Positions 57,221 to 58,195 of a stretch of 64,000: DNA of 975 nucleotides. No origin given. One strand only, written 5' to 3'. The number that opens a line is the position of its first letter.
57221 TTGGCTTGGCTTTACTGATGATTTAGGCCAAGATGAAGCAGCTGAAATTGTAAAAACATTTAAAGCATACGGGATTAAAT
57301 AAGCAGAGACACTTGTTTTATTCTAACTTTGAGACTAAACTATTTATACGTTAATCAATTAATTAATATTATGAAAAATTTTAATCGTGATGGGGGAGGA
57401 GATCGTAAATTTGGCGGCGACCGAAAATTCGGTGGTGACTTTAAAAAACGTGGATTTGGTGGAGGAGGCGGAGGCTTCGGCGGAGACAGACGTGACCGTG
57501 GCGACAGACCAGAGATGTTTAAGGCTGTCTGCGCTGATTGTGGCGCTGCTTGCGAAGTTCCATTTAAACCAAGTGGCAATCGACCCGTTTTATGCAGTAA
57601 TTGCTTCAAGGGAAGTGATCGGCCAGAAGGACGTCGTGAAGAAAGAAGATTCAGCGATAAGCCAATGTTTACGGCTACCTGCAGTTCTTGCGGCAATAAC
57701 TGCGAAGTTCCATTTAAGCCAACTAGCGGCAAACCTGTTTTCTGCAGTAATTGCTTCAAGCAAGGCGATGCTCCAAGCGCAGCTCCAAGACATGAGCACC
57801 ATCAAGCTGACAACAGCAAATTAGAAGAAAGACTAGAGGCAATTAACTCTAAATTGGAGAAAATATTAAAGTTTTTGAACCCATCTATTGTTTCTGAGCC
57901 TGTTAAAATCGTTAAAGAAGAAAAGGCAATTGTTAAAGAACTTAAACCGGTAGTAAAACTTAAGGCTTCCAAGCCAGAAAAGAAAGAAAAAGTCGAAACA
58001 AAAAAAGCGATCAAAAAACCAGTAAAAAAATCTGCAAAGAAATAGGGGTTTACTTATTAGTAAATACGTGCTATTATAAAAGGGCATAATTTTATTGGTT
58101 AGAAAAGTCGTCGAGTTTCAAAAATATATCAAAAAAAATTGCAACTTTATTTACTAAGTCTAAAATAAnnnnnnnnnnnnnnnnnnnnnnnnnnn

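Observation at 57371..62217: RNA-chaperone neighbourhood: RGG plus tandem CxxC-x17-CxxC zinc-ribbon protein, cold-shock protein, and a DEAD-box helicase with an RGG/SG tail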

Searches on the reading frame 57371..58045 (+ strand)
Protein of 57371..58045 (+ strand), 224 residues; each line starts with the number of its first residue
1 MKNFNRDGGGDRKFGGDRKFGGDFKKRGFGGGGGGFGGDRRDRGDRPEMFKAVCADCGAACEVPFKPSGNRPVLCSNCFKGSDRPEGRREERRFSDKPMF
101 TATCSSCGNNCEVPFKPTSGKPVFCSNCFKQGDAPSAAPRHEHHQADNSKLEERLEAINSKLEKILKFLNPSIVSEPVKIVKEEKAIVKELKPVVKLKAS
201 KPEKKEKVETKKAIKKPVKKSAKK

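Call 3: search_protein_families(library=ncbifam, proteins=[window:57371-58045:+], max_evalue=0.01)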
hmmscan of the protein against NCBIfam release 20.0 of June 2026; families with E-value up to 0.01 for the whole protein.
window:57371-58045:+ (224 aa): 1 family
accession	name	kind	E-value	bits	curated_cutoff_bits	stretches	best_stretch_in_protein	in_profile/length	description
TIGR04272.1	cxxc_cxxc_Mbark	domain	2.1e-32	110.5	36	2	48-80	2-34/37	CxxC-x17-CxxC domain-containing protein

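Call 4: search_protein_families(library=pfam, proteins=[window:57371-58045:+], max_evalue=0.01)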
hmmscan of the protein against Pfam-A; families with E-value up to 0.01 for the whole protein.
window:57371-58045:+ (224 aa): 1 family
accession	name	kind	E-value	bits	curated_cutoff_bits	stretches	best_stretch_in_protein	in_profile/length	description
PF23477.1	zf_Tbcl_2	-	3.8e-32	110.1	27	2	48-80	2-34/37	Probable treble clef zinc finger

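Call 9: find_homologous_proteins(query=window:57371-58045:+, max_evalue=0.001)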
Query window:57371-58045:+ (224 aa): 879 proteins with E <= 0.001 among 1477 candidates; the best 120 are listed.
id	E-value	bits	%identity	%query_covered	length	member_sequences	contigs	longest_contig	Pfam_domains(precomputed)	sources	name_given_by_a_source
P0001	6.1e-76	273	61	85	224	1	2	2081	PF23477.2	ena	-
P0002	7.8e-74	266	59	76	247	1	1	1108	PF23477.2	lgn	-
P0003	1.8e-67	245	58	100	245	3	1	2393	PF23477.2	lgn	-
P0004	1.8e-64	236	63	83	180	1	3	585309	PF23477.2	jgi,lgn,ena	-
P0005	2.4e-64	235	59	65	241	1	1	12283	PF23477.2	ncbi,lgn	-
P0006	6.8e-64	234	54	77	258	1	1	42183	PF23477.2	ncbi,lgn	ncbi:MAG: CxxC-x17-CxxC domain-containing protein [Patescibacteria group bacterium]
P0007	3.4e-62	228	55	79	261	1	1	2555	PF23477.2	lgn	-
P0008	2.0e-60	222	59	73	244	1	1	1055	PF23477.2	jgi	jgi:CxxC-x17-CxxC domain-containing protein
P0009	2.2e-60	222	53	100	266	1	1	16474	PF23477.2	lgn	-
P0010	3.3e-59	218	46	69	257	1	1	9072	PF23477.2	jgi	jgi:CxxC-x17-CxxC domain-containing protein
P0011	2.7e-56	209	41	76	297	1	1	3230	PF23477.2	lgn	-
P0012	1.9e-55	206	58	67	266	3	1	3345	PF23477.2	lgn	-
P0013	6.3e-54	201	60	78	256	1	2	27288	PF23477.2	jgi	jgi:CxxC-x17-CxxC domain-containing protein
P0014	2.9e-52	196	51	88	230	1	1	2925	PF23477.2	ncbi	-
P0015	1.0e-51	194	50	80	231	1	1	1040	PF23477.2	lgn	-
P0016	3.3e-50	189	50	88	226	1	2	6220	PF23477.2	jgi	jgi:CxxC-x17-CxxC domain-containing protein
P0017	1.0e-49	187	49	97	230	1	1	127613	PF23477.2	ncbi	-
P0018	1.4e-49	187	49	98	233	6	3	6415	PF23477.2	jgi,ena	-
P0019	1.6e-48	184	45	96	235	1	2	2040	PF23477.2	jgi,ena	-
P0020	1.7e-48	183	49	79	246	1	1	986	PF23477.2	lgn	-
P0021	1.8e-48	183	49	78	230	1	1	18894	PF23477.2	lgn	-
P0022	2.8e-47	179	49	65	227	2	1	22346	PF23477.2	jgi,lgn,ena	-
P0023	7.8e-47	178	48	100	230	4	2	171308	PF23477.2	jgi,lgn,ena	-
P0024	9.2e-47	178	45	97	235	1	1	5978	PF23477.2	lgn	-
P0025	1.7e-46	177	46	96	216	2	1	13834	PF23477.2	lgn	-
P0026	2.9e-46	176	46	96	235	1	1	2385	PF23477.2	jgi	-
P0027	3.6e-46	176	50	86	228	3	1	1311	PF23477.2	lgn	-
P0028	4.1e-46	176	47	96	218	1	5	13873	PF23477.2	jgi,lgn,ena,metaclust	metaclust:\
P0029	5.8e-45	172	48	88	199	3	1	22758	PF23477.2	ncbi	-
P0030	6.0e-45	172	50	82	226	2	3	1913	PF23477.2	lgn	-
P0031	2.9e-44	170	48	75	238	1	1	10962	PF23477.2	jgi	jgi:CxxC-x17-CxxC domain-containing protein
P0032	3.4e-44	169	47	93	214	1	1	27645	PF23477.2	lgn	-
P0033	8.8e-44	168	48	79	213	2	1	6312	PF23477.2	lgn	-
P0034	1.2e-43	168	48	58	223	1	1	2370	PF23477.2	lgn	-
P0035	1.2e-43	168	47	96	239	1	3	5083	PF23477.2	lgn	-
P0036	1.8e-43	167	45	85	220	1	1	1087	PF23477.2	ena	-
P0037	3.5e-43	166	43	87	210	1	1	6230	PF23477.2,PF14599.12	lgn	-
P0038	6.8e-43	165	52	87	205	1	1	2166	PF23477.2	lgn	-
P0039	1.7e-42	164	46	87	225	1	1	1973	PF23477.2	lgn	-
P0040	1.9e-42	164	46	71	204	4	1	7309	PF23477.2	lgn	-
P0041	2.0e-42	164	47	84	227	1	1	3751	PF23477.2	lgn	-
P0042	2.0e-42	164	48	86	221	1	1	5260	PF23477.2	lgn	-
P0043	2.9e-42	163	48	63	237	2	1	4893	PF23477.2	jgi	-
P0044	5.9e-42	162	42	62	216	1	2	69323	PF23477.2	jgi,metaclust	jgi:CxxC-x17-CxxC domain-containing protein|metaclust:\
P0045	8.6e-42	161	44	87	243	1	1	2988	PF23477.2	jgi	-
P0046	1.1e-41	161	50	65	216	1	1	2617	PF23477.2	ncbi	-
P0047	1.3e-41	161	45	65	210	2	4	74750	PF23477.2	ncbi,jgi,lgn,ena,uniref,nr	ncbi:hypothetical protein COT98_03255 [Candidatus Falkowbacteria bacterium CG10_big_fil_rev_8_21_14_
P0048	1.5e-41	161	44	84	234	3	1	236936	PF23477.2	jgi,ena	-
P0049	1.5e-41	161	46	64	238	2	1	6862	PF23477.2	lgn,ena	-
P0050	1.5e-41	161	48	77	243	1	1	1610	PF23477.2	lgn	-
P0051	2.2e-41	160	48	63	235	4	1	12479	PF23477.2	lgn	-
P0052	3.2e-41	160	41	93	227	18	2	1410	PF23477.2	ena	-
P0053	4.1e-41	159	44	77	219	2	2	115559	PF23477.2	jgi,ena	jgi:CxxC-x17-CxxC domain-containing protein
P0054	4.5e-41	159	47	75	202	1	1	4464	PF23477.2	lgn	-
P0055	1.2e-40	158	43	85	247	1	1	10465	PF23477.2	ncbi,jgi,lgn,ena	ncbi:MAG: CxxC-x17-CxxC domain-containing protein [bacterium]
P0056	1.3e-40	158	42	95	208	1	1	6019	PF23477.2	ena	-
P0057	1.9e-40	157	43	98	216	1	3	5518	PF23477.2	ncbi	-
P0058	2.1e-40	157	50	78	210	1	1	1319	PF23477.2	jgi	jgi:CxxC-x17-CxxC domain-containing protein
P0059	5.5e-40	156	49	79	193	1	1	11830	PF23477.2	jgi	jgi:CxxC-x17-CxxC domain-containing protein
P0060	6.9e-40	155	46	65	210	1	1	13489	PF23477.2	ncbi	-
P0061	7.4e-40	155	43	67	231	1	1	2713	PF23477.2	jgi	jgi:CxxC-x17-CxxC domain-containing protein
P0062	9.4e-40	155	43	67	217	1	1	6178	PF23477.2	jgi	jgi:CxxC-x17-CxxC domain-containing protein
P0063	9.9e-40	155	48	79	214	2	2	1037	PF23477.2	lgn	-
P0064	1.1e-39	155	49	66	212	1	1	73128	PF23477.2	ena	-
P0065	2.0e-39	154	50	69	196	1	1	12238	PF23477.2,PF14599.12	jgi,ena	-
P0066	5.0e-39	152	45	82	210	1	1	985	PF23477.2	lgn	-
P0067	5.2e-39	152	42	67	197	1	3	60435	PF23477.2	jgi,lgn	jgi:CxxC-x17-CxxC domain-containing protein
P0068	8.1e-39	152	49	87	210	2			PF23477.2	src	-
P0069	8.2e-39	152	44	72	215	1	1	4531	PF23477.2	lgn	-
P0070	9.5e-39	152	44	65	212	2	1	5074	PF23477.2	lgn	-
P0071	2.1e-38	150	48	62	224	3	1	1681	PF23477.2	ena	-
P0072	3.1e-38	150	44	85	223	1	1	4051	PF23477.2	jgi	-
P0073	3.5e-38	150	46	77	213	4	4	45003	PF23477.2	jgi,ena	jgi:CxxC-x17-CxxC domain-containing protein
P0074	4.0e-38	149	46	77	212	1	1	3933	PF23477.2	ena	-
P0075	4.1e-38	149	46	77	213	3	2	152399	PF23477.2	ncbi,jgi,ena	ncbi:MAG: CxxC-x17-CxxC domain-containing protein [Candidatus Paceibacterota bacterium]|jgi:CxxC-x17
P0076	4.4e-38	149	34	74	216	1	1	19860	PF23477.2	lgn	-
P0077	4.8e-38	149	46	77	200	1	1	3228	PF23477.2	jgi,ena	-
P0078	5.5e-38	149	48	71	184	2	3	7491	PF23477.2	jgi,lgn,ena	-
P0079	6.9e-38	149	46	77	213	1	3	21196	PF23477.2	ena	-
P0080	8.3e-38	148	49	54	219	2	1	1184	PF23477.2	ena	-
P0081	9.3e-38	148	47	62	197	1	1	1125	PF23477.2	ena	-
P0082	1.1e-37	148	41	73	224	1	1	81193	PF23477.2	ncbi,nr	ncbi:MAG: hypothetical protein PHO56_01700 [Patescibacteria group bacterium]|nr:hypothetical protein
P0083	1.2e-37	148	41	86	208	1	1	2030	PF23477.2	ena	-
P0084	1.3e-37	148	44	89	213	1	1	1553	PF23477.2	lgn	-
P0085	1.4e-37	148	43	88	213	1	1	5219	PF23477.2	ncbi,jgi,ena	ncbi:MAG: CxxC-x17-CxxC domain-containing protein [Candidatus Pacearchaeota archaeon]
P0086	1.5e-37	148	43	83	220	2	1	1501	PF23477.2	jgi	-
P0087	1.9e-37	147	46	61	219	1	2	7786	PF23477.2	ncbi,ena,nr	ncbi:hypothetical protein K8R66_02140 [bacterium]|nr:hypothetical protein [bacterium]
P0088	2.0e-37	147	49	62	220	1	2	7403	PF23477.2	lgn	-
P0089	2.0e-37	147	43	96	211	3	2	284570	PF23477.2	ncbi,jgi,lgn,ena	ncbi:MAG: CxxC-x17-CxxC domain-containing protein [Patescibacteria group bacterium]|jgi:CxxC-x17-Cxx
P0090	2.1e-37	147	42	74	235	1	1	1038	PF23477.2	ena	-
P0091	2.1e-37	147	46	77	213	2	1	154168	PF23477.2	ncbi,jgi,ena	ncbi:MAG: CxxC-x17-CxxC domain-containing protein [Candidatus Paceibacterota bacterium]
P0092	2.1e-37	147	40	75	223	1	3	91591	PF23477.2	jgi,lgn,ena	jgi:CxxC-x17-CxxC domain-containing protein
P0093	2.3e-37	147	43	64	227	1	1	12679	PF23477.2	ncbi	-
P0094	2.5e-37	147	42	76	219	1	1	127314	PF23477.2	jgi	jgi:CxxC-x17-CxxC domain-containing protein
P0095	2.5e-37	147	49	70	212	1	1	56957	PF23477.2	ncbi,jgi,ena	-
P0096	2.8e-37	147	36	88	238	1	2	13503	PF23477.2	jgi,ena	-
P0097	3.1e-37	147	40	69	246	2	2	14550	PF23477.2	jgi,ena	jgi:hypothetical protein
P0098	3.7e-37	146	46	65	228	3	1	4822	PF23477.2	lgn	-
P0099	3.9e-37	146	47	62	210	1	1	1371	PF23477.2,PF14599.12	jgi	-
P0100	4.5e-37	146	43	95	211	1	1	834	PF23477.2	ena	-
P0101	5.6e-37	146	40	80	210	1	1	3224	PF23477.2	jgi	-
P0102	6.1e-37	146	50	58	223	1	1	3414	PF23477.2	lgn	-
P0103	6.1e-37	146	46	88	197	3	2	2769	PF23477.2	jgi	jgi:CxxC-x17-CxxC domain-containing protein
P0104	7.1e-37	145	47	76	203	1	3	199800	PF23477.2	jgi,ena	-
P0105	7.9e-37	145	38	87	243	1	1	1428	PF23477.2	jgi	-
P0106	8.2e-37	145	43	81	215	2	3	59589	PF23477.2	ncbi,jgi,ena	ncbi:MAG: CxxC-x17-CxxC domain-containing protein [Patescibacteria group bacterium]|jgi:CxxC-x17-Cxx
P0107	8.9e-37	145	42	67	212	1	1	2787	PF23477.2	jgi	jgi:CxxC-x17-CxxC domain-containing protein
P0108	9.8e-37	145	42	66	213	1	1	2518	PF23477.2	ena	-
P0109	1.2e-36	145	41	67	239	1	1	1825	PF23477.2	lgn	-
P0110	1.3e-36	145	47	66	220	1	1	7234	PF23477.2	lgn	-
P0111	1.4e-36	144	45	83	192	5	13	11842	PF23477.2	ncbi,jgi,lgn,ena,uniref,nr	ncbi:hypothetical protein AUJ35_02955 [Candidatus Falkowbacteria bacterium CG1_02_41_21]|uniref:CxxC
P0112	1.4e-36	144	44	56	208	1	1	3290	PF23477.2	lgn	-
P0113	1.4e-36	144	41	78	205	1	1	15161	PF23477.2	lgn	-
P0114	1.7e-36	144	46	75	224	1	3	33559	PF23477.2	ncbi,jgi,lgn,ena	ncbi:MAG: CxxC-x17-CxxC domain-containing protein [Patescibacteria group bacterium]|jgi:CxxC-x17-Cxx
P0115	1.7e-36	144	46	84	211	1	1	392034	PF23477.2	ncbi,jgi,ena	ncbi:MAG: CxxC-x17-CxxC domain-containing protein [Patescibacteria group bacterium]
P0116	2.0e-36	144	43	71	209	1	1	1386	PF23477.2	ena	-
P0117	2.0e-36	144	46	64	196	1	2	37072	PF23477.2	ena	-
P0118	2.6e-36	144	43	71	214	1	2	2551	PF23477.2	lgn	-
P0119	2.7e-36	143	42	88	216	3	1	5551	PF23477.2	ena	-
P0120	3.1e-36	143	46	58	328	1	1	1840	PF23477.2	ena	-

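Call 11: find_related_loci(query=A1, collection=genome_contigs, flank=10000)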
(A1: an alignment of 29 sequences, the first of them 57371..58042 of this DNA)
Query A1 (224 aa) in genome_contigs; peptide patterns used: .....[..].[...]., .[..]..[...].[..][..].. (x = any residue, [..] = any of these).
600 stretches matched a pattern (row limit reached: there are more); 591 encode a relative of the query (tblastn E <= 1e-3); the best 80 are kept; 80 distinct loci.
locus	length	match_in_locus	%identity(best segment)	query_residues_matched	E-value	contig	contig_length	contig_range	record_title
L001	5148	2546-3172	43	1-216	1e-44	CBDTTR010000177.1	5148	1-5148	MAG TPA_asm: uncultured bacterium isolate SRR7614714_binner13_Refined_37 genome assembly, contig: ERZ23877832.9063, whol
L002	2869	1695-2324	41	1-214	1e-41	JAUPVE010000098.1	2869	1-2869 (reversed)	MAG: Patescibacteria group bacterium isolate erpe_2018_sw_27hr_WHONDRS-SW48-000094_A_bin.34 scaffold_10017, whole genome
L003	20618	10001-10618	42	1-209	2e-40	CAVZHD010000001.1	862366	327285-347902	MAG: uncultured bacterium isolate MFD04716.bin.1.11 genome assembly, contig: contig_41970, whole genome shotgun sequence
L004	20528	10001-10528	46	1-173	6e-39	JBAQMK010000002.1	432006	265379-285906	MAG: Minisyncoccales bacterium isolate MFD12067_ilm_asm_bin19 k127_9057, whole genome shotgun sequence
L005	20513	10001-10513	40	1-176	3e-37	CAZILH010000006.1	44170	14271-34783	MAG TPA_asm: uncultured Gammaproteobacteria bacterium isolate SRP220891_co1_37 genome assembly, contig: NODE_1627_length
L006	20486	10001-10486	46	1-175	5e-37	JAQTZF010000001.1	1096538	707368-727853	MAG: Candidatus Daviesbacteria bacterium isolate STC_54 NODE_2_length_1096538_cov_10.617223_Sandtown_C, whole genome sho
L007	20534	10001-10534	40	1-204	6e-37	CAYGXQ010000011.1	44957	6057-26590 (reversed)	MAG TPA_asm: uncultured Gammaproteobacteria bacterium isolate ERP119294_co1_458 genome assembly, contig: NODE_846_length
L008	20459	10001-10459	44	22-173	1e-36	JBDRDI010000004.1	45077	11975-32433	MAG: bacterium isolate MEGAHIT-group-1.240 k141_9754963, whole genome shotgun sequence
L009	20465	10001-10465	48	20-169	7e-37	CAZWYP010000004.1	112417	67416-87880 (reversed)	MAG TPA_asm: uncultured Gammaproteobacteria bacterium isolate binchicken_co16_344 genome assembly, contig: NODE_277_leng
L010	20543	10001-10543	38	22-181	6e-37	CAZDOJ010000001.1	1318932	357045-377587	MAG TPA_asm: uncultured Gammaproteobacteria bacterium isolate SRP292972_co3_93 genome assembly, contig: NODE_1_length_13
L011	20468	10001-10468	43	22-181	6e-37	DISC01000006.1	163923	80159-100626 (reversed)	MAG TPA_asm: Patescibacteria group bacterium UBA6220 UBA6220_contig_11289, whole genome shotgun sequence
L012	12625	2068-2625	43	1-188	3e-36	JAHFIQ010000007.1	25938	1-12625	MAG: Candidatus Uhrbacteria bacterium isolate nzgw366 NODE_1032_length_25939_cov_42.523976, whole genome shotgun sequenc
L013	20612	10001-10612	40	1-208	4e-36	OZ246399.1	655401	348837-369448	MAG: uncultured Candidatus Saccharibacteria bacterium isolate SRP089250_co1_48 genome assembly, chromosome: 1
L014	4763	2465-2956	43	1-179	7e-36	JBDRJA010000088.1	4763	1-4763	MAG: Patescibacteria group bacterium isolate MEGAHIT-group-1.615 k141_8326233, whole genome shotgun sequence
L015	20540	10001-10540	39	22-204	5e-35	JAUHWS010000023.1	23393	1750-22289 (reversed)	MAG: bacterium isolate 2_bin.3 NODE_1472_length_23393_cov_2.781226, whole genome shotgun sequence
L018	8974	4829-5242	47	25-171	3e-34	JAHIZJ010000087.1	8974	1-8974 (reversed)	MAG: Patescibacteria group bacterium isolate Modern_marine.mb.172 Modern_marine.mb.172_k141_1924912, whole genome shotgu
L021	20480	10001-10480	41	32-185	4e-33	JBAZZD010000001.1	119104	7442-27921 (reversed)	MAG: Candidatus Paceibacterota bacterium isolate SO_2017_GW1_98 NODE_1093_length_119104_cov_4.864612_OW334_2017, whole g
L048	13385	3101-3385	55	48-132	8e-24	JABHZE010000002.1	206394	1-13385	MAG: archaeon isolate SI047_bin76 k141_518231, whole genome shotgun sequence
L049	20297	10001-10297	55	25-132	4e-23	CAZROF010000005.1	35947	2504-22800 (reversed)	MAG TPA_asm: Candidatus Woesearchaeota archaeon isolate SRP128015_co1_17 genome assembly, contig: NODE_1171_length_35947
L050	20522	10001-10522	35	1-219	9e-22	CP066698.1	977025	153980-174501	MAG: Candidatus Falkowbacteria bacterium isolate NC_groundwater_1683_Pr3_B-0.1um_40_26 chromosome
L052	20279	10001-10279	50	49-132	3e-21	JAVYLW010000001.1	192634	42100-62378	MAG: Candidatus Pacearchaeota archaeon isolate DPZ-2_202101_bins_140 DPZ-2_202101_bins_140_scaffold_1, whole genome shot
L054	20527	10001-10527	42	38-135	9e-21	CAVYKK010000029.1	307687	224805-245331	MAG: uncultured Methanocellaceae archaeon isolate MFD05674.bin.2.161 genome assembly, contig: contig_72198, whole genome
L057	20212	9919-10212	47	48-131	9e-20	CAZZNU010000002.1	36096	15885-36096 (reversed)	MAG TPA_asm: Candidatus Woesearchaeota archaeon isolate binchicken_co157_843 genome assembly, contig: NODE_2317_length_3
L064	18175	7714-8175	41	47-196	1e-27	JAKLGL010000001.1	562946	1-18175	MAG: Patescibacteria group bacterium isolate RA.bin39 RA.bin39_1, whole genome shotgun sequence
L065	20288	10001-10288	43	44-132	5e-18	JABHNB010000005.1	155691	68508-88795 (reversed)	MAG: archaeon isolate SI037S2_bin81 k141_755266, whole genome shotgun sequence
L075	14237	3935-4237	43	96-180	8e-16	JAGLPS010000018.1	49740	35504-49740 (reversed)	MAG: Candidatus Paceibacterota bacterium isolate RS_8_2 ROV157_8.bin.2.fa_18, whole genome shotgun sequence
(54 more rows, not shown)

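Call 12: search_solved_structures(query=A1, max_evalue=10, show_alignments=3)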
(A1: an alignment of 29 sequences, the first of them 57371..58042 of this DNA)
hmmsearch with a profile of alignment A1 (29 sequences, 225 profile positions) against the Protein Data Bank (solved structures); distinct sequences matched with E-value up to 10: 13.
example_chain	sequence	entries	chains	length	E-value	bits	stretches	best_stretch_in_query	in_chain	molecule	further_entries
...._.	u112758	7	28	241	0.37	13.5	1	128-178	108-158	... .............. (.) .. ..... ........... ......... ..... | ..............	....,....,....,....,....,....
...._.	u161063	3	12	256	0.44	13.3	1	128-179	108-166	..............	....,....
6pzk_B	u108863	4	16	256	0.46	13.3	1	128-178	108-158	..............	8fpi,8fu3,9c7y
7wkh_A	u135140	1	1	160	0.5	13.1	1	146-224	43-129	Interferon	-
4qbi_A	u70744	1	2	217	0.81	12.4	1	102-148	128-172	Adenylate kinase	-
4qbh_A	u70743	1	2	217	0.92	12.3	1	102-150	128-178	Adenylate kinase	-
1ctl_A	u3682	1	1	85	0.98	12.2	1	104-132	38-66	AVIAN CYSTEINE RICH PROTEIN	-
1zin_A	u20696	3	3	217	1.3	11.8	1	102-146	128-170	ADENYLATE KINASE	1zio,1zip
3piv_A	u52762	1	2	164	1.3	11.7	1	147-220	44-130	Interferon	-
5g3y_A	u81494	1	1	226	1.6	11.5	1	102-156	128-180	ADENYLATE KINSE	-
1b8t_A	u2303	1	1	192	2.2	11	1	104-132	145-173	PROTEIN (CRP1)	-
6vgb_A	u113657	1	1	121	2.4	10.9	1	139-210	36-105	De novo designed protein RO2_20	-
9cfs_A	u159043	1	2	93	9.2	9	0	135-202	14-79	Long regulatory protein rop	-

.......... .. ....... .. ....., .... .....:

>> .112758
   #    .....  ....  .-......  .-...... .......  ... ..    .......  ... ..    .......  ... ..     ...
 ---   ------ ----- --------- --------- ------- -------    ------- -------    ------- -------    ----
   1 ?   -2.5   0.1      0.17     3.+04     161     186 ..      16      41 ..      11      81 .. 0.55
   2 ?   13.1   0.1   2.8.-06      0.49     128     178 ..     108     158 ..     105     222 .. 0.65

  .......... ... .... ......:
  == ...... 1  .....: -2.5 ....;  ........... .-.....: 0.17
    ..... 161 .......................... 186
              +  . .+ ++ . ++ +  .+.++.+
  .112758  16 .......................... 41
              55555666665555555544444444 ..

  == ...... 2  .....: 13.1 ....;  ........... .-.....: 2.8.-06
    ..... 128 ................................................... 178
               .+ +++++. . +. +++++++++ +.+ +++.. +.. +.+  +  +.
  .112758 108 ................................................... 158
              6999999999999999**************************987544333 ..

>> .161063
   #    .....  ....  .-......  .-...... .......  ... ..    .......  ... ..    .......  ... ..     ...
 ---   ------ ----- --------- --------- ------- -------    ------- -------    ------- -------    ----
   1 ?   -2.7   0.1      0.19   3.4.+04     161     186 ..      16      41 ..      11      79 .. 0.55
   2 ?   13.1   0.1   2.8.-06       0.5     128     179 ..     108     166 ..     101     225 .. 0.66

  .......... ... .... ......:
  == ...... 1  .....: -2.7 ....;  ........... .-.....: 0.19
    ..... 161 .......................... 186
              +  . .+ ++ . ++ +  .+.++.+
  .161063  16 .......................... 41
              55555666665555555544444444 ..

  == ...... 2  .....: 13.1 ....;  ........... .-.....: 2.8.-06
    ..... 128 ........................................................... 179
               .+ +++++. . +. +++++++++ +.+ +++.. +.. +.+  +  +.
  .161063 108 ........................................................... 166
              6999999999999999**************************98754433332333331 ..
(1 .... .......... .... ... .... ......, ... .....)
